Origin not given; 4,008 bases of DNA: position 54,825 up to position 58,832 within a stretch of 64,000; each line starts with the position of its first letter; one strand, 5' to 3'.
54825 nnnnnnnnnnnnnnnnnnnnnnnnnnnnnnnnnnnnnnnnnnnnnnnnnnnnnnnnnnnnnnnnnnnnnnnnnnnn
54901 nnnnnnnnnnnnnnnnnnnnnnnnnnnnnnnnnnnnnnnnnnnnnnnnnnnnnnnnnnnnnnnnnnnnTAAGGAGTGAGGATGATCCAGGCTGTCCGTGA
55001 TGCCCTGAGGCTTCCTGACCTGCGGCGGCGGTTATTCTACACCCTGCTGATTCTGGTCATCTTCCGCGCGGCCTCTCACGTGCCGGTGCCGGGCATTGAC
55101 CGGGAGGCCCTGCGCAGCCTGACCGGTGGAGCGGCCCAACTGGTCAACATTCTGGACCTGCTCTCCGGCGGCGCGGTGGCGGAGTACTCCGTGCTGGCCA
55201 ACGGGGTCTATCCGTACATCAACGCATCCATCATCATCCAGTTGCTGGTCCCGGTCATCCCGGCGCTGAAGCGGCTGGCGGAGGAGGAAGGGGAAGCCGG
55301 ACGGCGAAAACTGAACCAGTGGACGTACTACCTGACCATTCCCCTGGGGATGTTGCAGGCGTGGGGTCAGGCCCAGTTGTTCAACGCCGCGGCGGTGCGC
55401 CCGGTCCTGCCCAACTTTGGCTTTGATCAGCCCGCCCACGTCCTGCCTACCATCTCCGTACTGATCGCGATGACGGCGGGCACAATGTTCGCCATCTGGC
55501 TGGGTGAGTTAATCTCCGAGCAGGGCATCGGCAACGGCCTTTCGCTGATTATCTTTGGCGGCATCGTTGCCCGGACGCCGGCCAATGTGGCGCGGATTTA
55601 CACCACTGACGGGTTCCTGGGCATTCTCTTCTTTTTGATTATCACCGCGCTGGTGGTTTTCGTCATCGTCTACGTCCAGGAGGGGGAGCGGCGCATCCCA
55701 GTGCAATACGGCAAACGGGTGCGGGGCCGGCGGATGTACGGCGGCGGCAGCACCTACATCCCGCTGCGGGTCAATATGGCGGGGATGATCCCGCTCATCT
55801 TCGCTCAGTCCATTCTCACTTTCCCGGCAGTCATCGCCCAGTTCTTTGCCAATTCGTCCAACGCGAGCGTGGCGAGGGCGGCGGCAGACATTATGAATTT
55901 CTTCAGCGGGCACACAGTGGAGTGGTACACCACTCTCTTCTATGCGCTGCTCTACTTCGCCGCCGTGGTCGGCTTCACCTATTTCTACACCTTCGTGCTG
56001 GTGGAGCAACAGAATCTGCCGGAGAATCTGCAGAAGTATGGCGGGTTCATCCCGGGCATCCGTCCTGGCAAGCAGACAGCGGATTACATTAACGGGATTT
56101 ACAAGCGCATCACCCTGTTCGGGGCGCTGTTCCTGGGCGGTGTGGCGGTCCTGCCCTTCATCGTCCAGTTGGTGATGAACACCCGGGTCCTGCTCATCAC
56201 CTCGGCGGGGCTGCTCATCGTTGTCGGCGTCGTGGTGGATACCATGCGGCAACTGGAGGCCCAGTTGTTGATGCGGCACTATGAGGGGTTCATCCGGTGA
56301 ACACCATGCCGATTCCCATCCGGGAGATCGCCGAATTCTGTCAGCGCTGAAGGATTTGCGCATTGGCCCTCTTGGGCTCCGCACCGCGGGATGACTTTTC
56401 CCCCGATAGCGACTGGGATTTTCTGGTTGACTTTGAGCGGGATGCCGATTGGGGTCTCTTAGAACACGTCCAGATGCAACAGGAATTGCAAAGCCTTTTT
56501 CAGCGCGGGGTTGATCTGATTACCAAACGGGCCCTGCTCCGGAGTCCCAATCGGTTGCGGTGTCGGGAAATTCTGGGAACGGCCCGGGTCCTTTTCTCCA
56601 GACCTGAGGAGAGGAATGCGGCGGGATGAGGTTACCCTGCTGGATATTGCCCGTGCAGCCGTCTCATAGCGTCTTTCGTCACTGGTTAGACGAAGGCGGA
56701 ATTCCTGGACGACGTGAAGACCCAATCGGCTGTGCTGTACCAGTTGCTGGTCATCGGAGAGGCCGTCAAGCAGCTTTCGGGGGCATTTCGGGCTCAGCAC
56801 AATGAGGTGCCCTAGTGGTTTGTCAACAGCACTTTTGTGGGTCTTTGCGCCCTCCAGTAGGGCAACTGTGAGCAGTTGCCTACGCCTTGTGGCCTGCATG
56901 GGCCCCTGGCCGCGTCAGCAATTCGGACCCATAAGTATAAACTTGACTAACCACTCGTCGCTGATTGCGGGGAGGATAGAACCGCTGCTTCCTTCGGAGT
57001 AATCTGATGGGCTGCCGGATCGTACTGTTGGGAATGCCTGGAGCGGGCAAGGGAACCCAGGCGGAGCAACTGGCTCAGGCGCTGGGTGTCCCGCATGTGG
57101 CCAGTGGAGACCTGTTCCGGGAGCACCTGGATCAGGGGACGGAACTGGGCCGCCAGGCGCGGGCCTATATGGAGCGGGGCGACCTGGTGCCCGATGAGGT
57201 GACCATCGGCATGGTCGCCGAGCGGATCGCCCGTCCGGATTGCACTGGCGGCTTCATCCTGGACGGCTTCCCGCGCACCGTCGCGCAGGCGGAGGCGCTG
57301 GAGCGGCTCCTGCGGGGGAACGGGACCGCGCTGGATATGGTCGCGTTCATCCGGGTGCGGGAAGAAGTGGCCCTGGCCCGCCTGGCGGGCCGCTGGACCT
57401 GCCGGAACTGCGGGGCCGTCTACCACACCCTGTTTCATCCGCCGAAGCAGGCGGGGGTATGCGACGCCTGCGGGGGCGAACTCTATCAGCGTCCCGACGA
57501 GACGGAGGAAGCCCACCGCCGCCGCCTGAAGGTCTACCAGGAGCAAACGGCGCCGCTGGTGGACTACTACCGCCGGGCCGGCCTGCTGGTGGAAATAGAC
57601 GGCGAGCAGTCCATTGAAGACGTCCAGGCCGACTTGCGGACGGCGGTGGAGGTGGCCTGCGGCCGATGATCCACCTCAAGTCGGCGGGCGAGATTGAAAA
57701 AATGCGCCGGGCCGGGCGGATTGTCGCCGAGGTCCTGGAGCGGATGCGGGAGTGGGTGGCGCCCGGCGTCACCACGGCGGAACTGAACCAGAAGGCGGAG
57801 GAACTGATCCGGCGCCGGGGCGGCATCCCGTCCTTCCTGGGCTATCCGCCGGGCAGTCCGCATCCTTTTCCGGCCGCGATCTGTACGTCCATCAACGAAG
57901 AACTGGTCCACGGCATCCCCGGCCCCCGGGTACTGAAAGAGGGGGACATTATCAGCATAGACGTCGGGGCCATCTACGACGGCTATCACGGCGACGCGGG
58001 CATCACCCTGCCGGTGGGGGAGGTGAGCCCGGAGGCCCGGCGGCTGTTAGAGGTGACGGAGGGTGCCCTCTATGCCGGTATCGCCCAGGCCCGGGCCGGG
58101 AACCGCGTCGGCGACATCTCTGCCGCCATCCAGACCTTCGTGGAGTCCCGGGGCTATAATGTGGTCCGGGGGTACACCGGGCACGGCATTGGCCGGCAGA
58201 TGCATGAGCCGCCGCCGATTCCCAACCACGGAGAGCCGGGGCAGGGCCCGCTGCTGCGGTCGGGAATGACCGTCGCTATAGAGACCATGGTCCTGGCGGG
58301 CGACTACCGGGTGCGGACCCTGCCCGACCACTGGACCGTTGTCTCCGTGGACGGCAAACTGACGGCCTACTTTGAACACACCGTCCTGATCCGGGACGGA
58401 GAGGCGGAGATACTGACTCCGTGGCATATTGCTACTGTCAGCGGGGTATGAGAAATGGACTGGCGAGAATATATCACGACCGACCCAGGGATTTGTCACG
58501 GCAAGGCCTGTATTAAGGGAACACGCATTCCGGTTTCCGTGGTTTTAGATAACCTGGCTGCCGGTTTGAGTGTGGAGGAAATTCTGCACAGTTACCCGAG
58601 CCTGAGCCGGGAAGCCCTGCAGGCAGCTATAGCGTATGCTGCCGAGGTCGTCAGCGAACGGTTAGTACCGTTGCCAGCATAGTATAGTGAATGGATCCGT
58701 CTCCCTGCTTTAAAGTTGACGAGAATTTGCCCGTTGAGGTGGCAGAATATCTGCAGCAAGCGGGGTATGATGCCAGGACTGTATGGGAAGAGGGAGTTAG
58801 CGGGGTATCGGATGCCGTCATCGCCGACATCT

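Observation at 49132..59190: Four toxin-antitoxin modules, or their decayed remnants, occupy the only long intergenic gaps of the S10-spc-alpha ribosomal superoperon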

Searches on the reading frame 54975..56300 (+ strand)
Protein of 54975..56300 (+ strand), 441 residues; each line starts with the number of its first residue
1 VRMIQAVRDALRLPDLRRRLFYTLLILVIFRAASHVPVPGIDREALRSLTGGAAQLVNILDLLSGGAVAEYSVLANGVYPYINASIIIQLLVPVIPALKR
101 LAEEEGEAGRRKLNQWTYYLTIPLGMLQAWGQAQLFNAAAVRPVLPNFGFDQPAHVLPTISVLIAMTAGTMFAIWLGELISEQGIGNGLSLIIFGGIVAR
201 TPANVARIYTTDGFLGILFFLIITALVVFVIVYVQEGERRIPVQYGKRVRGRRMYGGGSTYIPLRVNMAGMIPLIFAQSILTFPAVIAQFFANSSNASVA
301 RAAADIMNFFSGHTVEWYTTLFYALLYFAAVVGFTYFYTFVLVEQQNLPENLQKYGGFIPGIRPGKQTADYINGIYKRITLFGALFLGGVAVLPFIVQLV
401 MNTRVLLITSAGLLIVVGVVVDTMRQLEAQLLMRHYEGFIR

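Call 8: find_related_loci(query=window:54975-56300:+, collection=genome_contigs, flank=10000)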
Query window:54975-56300:+ (441 aa) in genome_contigs; peptide patterns used: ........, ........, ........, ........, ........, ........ (x = any residue, [..] = any of these).
600 stretches matched a pattern (row limit reached: there are more); 572 encode a relative of the query (tblastn E <= 1e-3); the best 80 are kept; 80 distinct loci.
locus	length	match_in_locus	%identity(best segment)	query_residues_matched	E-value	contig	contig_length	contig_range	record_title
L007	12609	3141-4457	96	3-441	0e+0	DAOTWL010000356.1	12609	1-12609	MAG TPA_asm: Anaerolineae bacterium isolate H13_138 k109_528274, whole genome shotgun sequence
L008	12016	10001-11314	96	3-441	0e+0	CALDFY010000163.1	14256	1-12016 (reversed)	MAG: uncultured Anaerolineae bacterium isolate S1_Bin_Bin_9_sub_1 genome assembly, contig: c_000001809736, whole genome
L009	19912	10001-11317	95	3-441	0e+0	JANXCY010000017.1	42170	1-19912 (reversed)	MAG: Anaerolineae bacterium isolate SKYB88 NODE_17_length_42170_cov_36.947260, whole genome shotgun sequence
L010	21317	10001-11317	95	3-441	0e+0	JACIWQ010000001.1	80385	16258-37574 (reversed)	MAG: Thermoflexales bacterium isolate MAG-30 Thermoflexales_E3_bin20_Scaffold_1, whole genome shotgun sequence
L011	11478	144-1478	78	3-441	0e+0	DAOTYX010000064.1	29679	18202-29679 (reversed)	MAG TPA_asm: Anaerolineae bacterium isolate H33_443 k95_1112375, whole genome shotgun sequence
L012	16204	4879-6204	70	3-441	0e+0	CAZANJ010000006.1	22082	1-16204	MAG TPA_asm: uncultured Anaerolineales bacterium isolate binchicken_co8_337 genome assembly, contig: NODE_3672_length_22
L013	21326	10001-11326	70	3-441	0e+0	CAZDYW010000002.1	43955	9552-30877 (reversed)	MAG TPA_asm: uncultured Anaerolineales bacterium isolate binchicken_co15_170 genome assembly, contig: NODE_284_length_43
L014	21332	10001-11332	67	3-441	0e+0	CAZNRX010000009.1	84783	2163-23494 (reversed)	MAG TPA_asm: uncultured Anaerolineales bacterium isolate binchicken_co17_270 genome assembly, contig: NODE_869_length_84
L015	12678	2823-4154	66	3-441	0e+0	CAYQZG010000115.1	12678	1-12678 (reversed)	MAG TPA_asm: uncultured Anaerolineales bacterium isolate binchicken_co15_218 genome assembly, contig: NODE_3343_length_1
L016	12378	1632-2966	68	2-441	0e+0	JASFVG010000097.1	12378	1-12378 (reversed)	MAG: Anaerolineae bacterium isolate D1105M20metaG_Bin_199 D1105M20metaG_FD_scaffold_1155_c1, whole genome shotgun sequen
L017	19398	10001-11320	65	3-441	0e+0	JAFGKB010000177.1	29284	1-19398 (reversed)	MAG: Anaerolineae bacterium isolate Zod_Metabat.308 k87_3046461, whole genome shotgun sequence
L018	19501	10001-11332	68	3-441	0e+0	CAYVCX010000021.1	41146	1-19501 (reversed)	MAG TPA_asm: uncultured Anaerolineales bacterium isolate SRP141376_co1_360 genome assembly, contig: NODE_2270_length_411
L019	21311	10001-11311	64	3-441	0e+0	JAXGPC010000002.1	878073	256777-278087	MAG: Anaerolineae bacterium isolate AnMBR.bin294 bin294_2, whole genome shotgun sequence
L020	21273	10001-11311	64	3-441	0e+0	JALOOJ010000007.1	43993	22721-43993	MAG: Anaerolineae bacterium isolate Prado100 scaffold_511, whole genome shotgun sequence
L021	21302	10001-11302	66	3-441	0e+0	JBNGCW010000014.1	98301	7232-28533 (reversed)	MAG: Anaerolineae bacterium isolate E05-010 bin29.fa-14, whole genome shotgun sequence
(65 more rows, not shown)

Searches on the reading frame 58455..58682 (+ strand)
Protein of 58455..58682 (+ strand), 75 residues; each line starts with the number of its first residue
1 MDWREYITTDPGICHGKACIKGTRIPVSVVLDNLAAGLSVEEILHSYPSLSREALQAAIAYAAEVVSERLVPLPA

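Call 6: search_protein_families(library=pfam, max_evalue=1, proteins=[window:58455-58679:+])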
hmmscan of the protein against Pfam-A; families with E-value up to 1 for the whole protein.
seq(75 aa): 1 family
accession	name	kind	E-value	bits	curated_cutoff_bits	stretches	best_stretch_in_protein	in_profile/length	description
PF04255.20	DUF433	-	1.8e-27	95.3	23.6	1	7-62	1-56/56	Protein of unknown function (DUF433)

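Call 44: search_protein_families(library=padloc, max_evalue=0.001, proteins=[window:58455-58682:+])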
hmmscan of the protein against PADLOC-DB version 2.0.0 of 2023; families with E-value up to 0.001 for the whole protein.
window:58455-58682:+ (75 aa): 0 families

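Call 58: search_protein_families(library=ncbifam, max_evalue=0.01, proteins=[window:58455-58682:+])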
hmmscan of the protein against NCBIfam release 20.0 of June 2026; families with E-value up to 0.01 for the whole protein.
window:58455-58682:+ (75 aa): 0 families
